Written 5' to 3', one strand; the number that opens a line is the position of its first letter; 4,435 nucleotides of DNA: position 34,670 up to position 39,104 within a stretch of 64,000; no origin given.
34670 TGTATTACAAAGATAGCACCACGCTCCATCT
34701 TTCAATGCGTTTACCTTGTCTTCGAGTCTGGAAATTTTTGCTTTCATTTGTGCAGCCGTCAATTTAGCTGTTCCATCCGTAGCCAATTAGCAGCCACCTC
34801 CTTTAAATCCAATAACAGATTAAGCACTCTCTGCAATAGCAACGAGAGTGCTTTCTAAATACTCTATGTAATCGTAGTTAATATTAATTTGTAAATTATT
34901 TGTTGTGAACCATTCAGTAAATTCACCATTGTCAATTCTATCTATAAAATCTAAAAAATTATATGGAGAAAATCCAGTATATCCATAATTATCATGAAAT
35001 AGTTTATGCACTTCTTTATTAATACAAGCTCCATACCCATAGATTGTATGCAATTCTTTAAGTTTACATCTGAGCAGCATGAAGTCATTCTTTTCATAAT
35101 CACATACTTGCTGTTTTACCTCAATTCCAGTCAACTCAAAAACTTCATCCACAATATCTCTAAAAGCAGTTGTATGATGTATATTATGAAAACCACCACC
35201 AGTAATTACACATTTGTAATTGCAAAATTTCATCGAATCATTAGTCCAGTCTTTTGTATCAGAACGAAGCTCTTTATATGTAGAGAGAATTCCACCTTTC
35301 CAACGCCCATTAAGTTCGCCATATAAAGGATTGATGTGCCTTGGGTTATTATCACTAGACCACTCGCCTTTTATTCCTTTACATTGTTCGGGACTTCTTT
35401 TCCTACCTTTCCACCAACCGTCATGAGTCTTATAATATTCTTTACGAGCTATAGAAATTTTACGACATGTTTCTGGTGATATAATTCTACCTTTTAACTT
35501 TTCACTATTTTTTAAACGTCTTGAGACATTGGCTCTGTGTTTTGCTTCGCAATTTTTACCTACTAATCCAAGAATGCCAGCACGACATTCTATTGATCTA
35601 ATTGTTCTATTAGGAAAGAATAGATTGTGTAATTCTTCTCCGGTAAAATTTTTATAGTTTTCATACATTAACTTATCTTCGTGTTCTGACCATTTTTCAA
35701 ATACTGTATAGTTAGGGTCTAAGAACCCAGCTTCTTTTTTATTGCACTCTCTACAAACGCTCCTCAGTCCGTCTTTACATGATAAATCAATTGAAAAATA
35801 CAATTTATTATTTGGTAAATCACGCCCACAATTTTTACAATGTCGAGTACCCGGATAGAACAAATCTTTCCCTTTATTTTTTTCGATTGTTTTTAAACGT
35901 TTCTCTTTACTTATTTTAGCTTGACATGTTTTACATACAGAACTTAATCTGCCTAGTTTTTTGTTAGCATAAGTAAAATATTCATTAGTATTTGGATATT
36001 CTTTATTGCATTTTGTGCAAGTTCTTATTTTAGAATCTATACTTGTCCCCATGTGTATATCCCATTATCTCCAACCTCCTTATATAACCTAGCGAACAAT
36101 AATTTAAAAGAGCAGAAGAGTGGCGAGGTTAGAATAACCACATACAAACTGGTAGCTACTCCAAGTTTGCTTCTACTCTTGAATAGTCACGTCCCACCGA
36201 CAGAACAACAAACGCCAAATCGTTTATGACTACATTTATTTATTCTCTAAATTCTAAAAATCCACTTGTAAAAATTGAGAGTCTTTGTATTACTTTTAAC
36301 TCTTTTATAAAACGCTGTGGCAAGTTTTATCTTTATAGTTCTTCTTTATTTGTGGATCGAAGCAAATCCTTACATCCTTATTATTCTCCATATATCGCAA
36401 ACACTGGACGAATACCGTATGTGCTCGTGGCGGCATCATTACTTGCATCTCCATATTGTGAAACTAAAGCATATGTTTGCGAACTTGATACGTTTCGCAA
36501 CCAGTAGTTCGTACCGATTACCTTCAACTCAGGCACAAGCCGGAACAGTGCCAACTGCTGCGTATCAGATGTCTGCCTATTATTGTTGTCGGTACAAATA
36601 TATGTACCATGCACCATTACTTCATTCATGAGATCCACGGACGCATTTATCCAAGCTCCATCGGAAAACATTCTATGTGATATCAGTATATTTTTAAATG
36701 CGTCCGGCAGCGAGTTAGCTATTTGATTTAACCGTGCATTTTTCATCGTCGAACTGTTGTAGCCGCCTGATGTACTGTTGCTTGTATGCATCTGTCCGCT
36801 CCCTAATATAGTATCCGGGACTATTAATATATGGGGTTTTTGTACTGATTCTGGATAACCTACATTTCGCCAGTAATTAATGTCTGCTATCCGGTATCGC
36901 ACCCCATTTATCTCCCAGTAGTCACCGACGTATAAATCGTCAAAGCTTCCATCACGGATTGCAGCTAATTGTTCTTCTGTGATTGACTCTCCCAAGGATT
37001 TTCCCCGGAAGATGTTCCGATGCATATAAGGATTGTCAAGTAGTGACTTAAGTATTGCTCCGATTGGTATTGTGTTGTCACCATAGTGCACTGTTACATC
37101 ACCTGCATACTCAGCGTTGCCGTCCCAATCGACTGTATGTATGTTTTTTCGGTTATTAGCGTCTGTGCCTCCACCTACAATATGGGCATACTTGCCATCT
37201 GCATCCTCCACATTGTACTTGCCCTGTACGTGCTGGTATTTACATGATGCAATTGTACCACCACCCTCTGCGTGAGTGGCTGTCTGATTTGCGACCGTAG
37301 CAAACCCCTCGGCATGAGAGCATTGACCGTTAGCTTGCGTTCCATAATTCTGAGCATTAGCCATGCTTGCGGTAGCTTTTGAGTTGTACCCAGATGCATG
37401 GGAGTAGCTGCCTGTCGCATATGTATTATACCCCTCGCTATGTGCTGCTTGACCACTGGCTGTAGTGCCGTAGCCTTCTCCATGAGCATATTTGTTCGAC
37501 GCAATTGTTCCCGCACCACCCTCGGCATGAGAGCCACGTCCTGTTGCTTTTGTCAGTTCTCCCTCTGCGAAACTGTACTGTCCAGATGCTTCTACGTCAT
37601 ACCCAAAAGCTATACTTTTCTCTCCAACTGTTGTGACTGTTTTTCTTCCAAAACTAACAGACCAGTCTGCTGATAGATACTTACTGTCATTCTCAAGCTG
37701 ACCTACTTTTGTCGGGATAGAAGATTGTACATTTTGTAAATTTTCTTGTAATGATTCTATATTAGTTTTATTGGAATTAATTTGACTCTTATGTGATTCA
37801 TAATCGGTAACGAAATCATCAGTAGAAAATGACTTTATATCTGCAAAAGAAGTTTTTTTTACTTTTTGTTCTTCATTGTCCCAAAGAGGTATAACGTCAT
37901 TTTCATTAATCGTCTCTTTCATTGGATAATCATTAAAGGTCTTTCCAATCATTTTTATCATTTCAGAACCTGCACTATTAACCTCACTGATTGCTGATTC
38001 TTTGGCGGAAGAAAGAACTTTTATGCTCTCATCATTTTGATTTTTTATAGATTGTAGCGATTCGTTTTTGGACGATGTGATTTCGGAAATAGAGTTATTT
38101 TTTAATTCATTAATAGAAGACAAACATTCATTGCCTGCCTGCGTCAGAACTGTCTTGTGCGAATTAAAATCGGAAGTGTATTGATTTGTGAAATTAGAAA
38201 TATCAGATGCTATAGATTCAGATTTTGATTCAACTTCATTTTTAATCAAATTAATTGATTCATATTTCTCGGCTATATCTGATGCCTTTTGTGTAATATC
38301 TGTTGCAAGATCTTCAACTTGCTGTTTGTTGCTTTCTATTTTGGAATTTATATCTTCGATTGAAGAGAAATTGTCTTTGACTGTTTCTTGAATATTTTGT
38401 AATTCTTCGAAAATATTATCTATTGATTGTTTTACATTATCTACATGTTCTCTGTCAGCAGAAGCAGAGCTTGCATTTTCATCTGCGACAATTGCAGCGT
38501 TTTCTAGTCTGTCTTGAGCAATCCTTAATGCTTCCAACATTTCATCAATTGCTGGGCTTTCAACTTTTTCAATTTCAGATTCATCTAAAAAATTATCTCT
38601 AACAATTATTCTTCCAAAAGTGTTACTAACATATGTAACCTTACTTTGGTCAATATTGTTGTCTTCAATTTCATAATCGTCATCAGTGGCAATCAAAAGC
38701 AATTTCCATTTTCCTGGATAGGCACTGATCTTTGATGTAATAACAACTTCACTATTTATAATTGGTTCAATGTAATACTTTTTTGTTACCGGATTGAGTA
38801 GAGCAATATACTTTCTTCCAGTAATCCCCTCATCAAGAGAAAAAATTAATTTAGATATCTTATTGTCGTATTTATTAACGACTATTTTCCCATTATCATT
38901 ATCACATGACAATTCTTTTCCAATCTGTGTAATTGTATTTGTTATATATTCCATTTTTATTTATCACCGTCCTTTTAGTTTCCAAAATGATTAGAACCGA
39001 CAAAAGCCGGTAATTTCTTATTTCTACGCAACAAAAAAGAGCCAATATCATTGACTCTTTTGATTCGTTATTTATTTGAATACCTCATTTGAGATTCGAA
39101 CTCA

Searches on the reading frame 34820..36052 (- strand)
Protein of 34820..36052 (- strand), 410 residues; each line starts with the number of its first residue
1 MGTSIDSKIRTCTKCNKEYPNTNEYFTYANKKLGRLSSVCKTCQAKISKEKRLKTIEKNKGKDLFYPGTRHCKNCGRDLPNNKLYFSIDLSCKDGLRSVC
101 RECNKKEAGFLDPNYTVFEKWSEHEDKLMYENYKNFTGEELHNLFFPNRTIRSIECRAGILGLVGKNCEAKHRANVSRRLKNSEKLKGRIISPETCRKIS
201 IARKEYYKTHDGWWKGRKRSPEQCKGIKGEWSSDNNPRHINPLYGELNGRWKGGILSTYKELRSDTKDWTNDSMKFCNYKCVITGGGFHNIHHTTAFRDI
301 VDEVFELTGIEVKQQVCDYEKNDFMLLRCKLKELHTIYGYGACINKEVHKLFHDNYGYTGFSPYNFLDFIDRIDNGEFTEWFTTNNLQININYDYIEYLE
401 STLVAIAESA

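Call 7: search_protein_families(library=pfam, proteins=[window:34820-36052:-], max_evalue=0.01)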
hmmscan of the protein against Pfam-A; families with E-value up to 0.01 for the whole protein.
window:34820-36052:- (410 aa): 0 families

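Call 8: search_protein_families(library=phrogs, proteins=[window:34820-36052:-], max_evalue=0.001)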
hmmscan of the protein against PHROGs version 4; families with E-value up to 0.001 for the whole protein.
window:34820-36052:- (410 aa): 4 families
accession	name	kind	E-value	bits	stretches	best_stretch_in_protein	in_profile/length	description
phrog_5558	-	moron, auxiliary metabolic gene and host takeover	6.6e-09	37.1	2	10-107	9-101/130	Lar-like restriction alleviation protein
phrog_3273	-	unknown function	8.4e-08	33.2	1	10-58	23-71/75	-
phrog_6611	-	unknown function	6.7e-05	24.1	0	7-49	139-179/180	-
phrog_1035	-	DNA, RNA and nucleotide metabolism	0.00011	23.1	1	7-194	3-149/271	endonuclease VII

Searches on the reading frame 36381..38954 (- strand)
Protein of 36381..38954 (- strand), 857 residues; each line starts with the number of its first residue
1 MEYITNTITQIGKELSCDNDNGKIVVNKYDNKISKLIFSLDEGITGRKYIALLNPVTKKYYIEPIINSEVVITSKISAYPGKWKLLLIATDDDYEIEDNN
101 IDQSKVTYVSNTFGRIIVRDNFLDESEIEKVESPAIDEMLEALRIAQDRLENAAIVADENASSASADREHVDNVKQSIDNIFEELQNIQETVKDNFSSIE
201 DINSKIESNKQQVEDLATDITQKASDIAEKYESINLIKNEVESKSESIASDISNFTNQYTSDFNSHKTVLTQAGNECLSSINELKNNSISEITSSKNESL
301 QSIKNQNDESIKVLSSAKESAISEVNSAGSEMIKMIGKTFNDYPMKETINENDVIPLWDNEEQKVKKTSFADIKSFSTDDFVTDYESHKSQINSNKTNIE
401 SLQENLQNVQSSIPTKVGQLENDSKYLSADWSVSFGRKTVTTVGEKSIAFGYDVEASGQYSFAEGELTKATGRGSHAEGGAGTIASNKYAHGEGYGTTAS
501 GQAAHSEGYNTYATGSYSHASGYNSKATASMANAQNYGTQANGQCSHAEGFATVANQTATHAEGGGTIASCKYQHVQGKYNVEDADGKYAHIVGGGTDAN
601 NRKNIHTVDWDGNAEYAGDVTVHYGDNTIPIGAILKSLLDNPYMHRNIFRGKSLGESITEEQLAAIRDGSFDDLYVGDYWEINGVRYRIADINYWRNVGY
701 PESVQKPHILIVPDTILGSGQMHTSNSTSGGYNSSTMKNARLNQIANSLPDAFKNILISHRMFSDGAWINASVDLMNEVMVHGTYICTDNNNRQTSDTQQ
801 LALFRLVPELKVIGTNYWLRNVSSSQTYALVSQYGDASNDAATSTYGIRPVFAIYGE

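Call 7: search_protein_families(library=pfam, proteins=[window:36381-38954:-], max_evalue=0.01)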
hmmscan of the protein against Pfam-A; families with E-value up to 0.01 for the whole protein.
window:36381-38954:- (857 aa): 1 family
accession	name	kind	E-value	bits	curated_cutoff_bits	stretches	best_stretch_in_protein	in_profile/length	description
PF19789.6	DUF6273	-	0.0015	18.9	23.5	1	800-854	107-170/172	Domain of unknown function (DUF6273)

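Call 8: search_protein_families(library=phrogs, proteins=[window:36381-38954:-], max_evalue=0.001)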
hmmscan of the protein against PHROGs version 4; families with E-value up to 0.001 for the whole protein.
window:36381-38954:- (857 aa): 1 family
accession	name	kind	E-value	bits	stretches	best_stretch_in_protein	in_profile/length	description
phrog_25468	-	unknown function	2.2e-20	74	2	456-529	87-159/528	-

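Call 74: find_related_loci(query=window:36381-38954:-, collection=viral_contigs, flank=3000)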
Query window:36381-38954:- (857 aa) in viral_contigs; peptide patterns used: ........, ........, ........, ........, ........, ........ (x = any residue, [..] = any of these).
31 stretches matched a pattern; 23 encode a relative of the query (tblastn E <= 1e-3); 23 distinct loci.
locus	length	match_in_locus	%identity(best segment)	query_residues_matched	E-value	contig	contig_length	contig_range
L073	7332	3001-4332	88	411-854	0e+0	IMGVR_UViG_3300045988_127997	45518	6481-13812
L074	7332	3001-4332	86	411-854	0e+0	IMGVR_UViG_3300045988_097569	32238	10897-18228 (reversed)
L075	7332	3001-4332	87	411-854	0e+0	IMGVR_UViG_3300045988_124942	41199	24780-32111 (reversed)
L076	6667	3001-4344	82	401-854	0e+0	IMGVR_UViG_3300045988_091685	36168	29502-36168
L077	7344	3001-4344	82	401-854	0e+0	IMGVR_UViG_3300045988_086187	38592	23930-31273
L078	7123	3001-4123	83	412-854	3e-178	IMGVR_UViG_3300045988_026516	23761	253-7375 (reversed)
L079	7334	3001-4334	90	404-854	0e+0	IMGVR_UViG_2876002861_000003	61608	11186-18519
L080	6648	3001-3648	85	641-854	1e-121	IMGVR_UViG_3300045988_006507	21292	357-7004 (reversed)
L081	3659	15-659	85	642-854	7e-124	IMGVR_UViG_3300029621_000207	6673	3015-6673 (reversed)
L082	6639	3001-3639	86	644-854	6e-121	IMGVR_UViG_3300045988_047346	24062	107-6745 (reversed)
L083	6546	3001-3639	85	644-854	4e-121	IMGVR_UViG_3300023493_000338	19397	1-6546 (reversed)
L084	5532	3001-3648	84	641-854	5e-120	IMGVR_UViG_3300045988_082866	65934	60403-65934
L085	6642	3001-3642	85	641-854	4e-120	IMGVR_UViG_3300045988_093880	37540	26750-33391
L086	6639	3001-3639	84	644-854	1e-119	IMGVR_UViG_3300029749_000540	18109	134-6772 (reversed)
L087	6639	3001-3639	84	644-854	1e-119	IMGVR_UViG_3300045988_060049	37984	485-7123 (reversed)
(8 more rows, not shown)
